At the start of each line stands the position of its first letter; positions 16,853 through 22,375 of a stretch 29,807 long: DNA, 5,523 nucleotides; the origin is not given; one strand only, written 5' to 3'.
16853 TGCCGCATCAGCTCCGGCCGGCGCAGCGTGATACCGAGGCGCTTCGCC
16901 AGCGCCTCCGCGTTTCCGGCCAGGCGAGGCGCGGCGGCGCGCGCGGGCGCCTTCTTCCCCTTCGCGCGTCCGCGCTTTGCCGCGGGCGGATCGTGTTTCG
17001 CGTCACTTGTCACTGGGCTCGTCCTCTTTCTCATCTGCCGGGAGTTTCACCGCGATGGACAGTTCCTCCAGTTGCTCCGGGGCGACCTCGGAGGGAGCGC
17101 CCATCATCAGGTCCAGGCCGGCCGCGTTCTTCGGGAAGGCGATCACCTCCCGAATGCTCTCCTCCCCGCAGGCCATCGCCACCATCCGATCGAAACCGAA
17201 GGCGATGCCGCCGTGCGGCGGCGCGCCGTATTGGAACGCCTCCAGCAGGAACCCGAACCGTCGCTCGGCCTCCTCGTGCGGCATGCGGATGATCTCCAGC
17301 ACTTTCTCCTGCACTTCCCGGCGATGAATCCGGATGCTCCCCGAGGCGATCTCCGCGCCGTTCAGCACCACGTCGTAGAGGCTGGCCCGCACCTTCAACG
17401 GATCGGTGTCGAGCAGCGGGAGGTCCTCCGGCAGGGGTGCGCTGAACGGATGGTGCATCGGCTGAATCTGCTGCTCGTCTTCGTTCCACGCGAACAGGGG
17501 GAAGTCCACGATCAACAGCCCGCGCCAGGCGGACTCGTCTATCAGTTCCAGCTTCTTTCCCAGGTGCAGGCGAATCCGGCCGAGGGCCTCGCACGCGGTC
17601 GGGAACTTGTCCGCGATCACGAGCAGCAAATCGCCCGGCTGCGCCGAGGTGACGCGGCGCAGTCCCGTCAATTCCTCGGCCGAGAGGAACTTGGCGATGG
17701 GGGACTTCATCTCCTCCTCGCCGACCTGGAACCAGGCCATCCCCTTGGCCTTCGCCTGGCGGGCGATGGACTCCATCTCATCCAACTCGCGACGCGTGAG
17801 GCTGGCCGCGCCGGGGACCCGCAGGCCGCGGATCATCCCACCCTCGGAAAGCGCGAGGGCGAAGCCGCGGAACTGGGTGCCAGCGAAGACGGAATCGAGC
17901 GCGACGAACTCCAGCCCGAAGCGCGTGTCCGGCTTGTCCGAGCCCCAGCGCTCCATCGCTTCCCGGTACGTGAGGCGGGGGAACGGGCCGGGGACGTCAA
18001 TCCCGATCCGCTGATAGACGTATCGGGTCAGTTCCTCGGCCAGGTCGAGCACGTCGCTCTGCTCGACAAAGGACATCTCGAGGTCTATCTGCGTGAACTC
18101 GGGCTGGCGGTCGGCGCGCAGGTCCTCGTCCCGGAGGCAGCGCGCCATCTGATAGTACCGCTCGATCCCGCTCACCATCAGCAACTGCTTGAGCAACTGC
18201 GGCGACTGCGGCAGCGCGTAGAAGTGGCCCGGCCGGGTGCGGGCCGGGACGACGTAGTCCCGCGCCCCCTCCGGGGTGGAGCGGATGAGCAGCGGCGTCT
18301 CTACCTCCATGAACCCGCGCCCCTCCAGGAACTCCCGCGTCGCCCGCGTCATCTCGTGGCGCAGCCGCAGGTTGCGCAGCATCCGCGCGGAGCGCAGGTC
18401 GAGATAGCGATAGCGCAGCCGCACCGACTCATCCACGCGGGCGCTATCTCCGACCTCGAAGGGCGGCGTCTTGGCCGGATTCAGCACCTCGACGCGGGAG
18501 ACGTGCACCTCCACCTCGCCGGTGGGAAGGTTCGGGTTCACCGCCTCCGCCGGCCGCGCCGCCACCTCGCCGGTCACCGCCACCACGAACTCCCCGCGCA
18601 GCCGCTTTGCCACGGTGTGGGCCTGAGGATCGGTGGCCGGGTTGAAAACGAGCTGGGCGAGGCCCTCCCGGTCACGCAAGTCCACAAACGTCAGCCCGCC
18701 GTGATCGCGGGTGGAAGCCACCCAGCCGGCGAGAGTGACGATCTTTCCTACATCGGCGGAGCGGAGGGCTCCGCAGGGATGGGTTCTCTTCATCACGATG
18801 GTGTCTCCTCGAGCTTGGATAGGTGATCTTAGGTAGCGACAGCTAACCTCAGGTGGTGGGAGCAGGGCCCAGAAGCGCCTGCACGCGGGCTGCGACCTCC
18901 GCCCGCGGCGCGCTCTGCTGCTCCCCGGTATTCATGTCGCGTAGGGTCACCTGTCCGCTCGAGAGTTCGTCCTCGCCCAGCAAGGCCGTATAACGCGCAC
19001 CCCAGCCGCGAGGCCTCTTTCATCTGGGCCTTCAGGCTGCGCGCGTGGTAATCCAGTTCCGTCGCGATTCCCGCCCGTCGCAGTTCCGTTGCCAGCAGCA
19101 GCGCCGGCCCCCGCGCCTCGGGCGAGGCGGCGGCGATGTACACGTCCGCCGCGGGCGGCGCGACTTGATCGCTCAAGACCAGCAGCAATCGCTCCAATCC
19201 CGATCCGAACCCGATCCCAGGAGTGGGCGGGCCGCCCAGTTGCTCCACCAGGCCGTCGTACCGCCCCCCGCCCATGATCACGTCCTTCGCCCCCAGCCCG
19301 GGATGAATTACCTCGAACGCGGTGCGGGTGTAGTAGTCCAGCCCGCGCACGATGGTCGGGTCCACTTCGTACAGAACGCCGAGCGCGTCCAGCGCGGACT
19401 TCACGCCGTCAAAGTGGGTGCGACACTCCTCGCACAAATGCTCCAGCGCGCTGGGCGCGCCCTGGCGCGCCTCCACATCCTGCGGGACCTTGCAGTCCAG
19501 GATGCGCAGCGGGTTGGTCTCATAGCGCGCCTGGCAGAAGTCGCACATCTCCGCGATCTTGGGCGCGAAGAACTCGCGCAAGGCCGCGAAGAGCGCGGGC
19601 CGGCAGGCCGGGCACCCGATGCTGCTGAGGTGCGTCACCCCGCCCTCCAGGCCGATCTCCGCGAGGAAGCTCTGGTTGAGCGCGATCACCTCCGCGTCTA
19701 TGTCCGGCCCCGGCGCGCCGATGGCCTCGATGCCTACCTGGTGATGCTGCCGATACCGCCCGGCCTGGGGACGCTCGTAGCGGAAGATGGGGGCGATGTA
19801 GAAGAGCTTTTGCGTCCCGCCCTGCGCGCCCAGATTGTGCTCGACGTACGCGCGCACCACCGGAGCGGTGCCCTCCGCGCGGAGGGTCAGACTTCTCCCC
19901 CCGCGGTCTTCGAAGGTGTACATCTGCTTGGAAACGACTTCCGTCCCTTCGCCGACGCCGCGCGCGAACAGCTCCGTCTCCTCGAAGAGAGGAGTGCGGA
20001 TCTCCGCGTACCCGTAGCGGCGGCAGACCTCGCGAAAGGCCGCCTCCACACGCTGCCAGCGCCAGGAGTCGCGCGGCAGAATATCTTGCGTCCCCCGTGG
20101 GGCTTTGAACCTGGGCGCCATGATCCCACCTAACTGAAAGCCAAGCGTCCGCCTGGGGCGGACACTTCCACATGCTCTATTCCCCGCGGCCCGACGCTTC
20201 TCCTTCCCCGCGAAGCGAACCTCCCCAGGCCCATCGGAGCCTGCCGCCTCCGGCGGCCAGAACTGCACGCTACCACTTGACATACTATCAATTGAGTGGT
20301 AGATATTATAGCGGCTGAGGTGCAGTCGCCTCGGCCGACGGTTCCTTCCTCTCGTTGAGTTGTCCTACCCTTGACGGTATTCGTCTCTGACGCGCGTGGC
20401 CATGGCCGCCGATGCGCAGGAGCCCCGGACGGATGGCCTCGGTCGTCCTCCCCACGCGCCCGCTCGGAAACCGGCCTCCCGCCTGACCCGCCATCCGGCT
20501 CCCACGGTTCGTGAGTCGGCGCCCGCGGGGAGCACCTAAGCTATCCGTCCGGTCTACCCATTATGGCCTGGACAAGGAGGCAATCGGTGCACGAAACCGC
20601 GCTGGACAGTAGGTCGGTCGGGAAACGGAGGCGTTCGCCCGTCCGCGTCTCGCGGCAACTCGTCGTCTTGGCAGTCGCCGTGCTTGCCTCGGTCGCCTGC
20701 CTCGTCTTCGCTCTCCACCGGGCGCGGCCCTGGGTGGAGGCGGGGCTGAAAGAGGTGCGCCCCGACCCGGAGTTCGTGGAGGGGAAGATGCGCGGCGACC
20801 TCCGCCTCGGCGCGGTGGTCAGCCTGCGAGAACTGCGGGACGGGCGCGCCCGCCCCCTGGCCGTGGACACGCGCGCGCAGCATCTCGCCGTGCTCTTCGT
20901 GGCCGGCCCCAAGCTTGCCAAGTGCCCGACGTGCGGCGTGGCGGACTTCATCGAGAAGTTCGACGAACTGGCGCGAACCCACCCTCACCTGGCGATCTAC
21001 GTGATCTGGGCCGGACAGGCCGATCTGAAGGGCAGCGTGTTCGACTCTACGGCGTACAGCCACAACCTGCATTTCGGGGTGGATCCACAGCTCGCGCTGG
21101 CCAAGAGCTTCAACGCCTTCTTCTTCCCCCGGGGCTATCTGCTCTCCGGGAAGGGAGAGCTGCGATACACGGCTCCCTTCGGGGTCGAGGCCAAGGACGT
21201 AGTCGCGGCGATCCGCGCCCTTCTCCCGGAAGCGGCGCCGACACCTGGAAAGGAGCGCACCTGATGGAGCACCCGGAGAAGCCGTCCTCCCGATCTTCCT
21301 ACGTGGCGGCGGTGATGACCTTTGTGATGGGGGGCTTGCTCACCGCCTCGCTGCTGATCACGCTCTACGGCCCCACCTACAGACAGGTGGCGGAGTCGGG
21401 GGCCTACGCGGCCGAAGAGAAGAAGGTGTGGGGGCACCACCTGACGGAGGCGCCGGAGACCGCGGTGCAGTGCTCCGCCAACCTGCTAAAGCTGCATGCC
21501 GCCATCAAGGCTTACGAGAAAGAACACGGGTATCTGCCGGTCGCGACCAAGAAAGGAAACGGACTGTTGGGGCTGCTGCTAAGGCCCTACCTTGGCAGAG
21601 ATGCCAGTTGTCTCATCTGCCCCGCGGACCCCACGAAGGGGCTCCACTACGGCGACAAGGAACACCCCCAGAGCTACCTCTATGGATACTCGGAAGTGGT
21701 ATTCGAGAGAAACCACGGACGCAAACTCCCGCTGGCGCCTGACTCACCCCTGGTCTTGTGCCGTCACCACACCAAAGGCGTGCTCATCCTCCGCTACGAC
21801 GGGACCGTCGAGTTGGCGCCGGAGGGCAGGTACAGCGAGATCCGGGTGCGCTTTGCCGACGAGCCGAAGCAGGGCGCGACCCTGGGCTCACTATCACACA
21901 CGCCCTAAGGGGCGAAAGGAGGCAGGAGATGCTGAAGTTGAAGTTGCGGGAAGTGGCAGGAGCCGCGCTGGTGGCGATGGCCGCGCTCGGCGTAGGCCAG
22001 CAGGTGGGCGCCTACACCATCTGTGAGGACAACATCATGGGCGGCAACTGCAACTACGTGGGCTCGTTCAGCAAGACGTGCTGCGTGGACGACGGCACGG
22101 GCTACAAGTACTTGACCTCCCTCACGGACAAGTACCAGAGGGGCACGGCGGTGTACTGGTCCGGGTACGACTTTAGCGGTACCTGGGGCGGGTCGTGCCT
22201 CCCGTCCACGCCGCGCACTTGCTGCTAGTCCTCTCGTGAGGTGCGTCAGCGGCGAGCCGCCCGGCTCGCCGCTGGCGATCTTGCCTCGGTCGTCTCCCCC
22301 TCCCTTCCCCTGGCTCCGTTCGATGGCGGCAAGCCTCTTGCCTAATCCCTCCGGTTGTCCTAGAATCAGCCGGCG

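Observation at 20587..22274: Candidate disulfide-rich secreted peptide system: redoxin + H-X9-DG protein + Cys-rich peptide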

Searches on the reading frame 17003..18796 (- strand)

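Call 95: search_protein_families(library=pfam, proteins=[window:17003-18796:-], max_evalue=0.001)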
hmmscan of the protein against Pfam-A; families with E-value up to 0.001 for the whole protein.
window:17003-18796:- (597 aa): 3 families
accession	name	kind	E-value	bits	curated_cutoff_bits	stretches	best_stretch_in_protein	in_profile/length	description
PF00152.25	tRNA-synt_2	-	6.3e-114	380.6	25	1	122-557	1-307/308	tRNA synthetases class II (D, K and N)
PF02938.19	GAD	-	2.4e-26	92.3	23.4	1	312-405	1-95/95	GAD domain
PF01336.31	tRNA_anti-codon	-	8.5e-17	61.3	27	1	20-105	1-75/75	OB-fold nucleic acid binding domain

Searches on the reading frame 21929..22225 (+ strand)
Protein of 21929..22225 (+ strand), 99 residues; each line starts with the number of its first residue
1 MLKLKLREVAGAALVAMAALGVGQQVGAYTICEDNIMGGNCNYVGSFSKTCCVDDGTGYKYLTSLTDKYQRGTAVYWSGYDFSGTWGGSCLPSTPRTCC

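Call 8: search_protein_families(library=pfam, proteins=[window:21929-22225:+], max_evalue=1)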
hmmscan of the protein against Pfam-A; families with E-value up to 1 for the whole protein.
window:21929-22225:+ (99 aa): 0 families

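Call 9: search_protein_families(library=ncbifam, proteins=[window:21929-22225:+], max_evalue=1)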
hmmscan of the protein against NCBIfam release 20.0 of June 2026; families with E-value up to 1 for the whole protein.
window:21929-22225:+ (99 aa): 1 family
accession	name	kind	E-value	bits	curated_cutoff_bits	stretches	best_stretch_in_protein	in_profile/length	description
TIGR00718.1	sda_alpha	equivalog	0.052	12.6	243.2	1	9-54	176-221/300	L-serine ammonia-lyase, iron-sulfur-dependent, subunit alpha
